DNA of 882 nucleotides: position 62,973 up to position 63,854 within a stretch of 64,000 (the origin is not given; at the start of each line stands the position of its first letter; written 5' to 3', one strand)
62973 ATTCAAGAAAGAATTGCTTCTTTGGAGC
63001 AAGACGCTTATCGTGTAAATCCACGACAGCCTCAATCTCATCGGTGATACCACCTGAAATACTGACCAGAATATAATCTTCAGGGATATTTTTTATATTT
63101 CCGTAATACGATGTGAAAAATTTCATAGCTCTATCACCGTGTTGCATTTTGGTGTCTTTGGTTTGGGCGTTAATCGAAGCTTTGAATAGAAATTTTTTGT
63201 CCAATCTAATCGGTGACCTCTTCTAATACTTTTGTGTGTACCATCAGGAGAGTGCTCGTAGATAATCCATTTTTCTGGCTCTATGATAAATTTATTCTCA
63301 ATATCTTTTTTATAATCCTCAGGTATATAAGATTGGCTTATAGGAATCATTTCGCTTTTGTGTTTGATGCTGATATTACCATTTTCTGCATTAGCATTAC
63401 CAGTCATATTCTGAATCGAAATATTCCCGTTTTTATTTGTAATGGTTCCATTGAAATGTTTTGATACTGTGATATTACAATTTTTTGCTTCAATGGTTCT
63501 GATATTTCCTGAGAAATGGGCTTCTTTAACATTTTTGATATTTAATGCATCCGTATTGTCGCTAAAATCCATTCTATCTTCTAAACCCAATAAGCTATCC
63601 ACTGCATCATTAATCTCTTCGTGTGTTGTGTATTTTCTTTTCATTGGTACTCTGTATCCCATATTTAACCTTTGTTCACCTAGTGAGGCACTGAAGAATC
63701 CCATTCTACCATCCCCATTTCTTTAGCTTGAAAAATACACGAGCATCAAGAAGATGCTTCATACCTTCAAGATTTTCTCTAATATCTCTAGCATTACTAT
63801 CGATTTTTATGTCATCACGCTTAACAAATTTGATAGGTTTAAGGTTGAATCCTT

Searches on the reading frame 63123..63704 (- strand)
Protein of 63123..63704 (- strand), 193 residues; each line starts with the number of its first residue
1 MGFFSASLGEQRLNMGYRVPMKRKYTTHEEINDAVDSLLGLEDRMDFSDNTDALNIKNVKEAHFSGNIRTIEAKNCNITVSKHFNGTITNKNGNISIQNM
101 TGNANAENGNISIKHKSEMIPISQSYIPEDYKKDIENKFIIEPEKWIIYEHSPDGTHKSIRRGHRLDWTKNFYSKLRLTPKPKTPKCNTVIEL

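Call 78: find_encoding_contigs(protein=window:63123-63704:-, flank=10000, max_places=3)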
Protein window:63123-63704:- (193 aa): 2 contigs read that carry it; 2 places shown.
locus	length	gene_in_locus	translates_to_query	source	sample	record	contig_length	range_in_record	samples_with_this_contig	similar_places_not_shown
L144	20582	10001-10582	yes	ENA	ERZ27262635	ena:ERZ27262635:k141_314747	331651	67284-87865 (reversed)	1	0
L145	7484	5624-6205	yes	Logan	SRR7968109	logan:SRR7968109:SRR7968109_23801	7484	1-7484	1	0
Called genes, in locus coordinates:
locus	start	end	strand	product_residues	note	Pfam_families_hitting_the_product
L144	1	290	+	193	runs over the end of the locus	PF00293:NUDIX (weak)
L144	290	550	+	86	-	-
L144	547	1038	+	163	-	-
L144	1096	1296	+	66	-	-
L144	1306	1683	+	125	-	-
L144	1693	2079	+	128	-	PF21866:DUF6915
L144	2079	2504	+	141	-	-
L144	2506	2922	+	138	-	-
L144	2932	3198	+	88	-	-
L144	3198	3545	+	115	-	-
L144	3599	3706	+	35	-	-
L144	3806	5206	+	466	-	PF18127:NAMPT_N, PF04095:NAPRTase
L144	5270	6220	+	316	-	PF24450:DUF7566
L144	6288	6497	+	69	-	-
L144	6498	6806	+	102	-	-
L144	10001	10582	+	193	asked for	-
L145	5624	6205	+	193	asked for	-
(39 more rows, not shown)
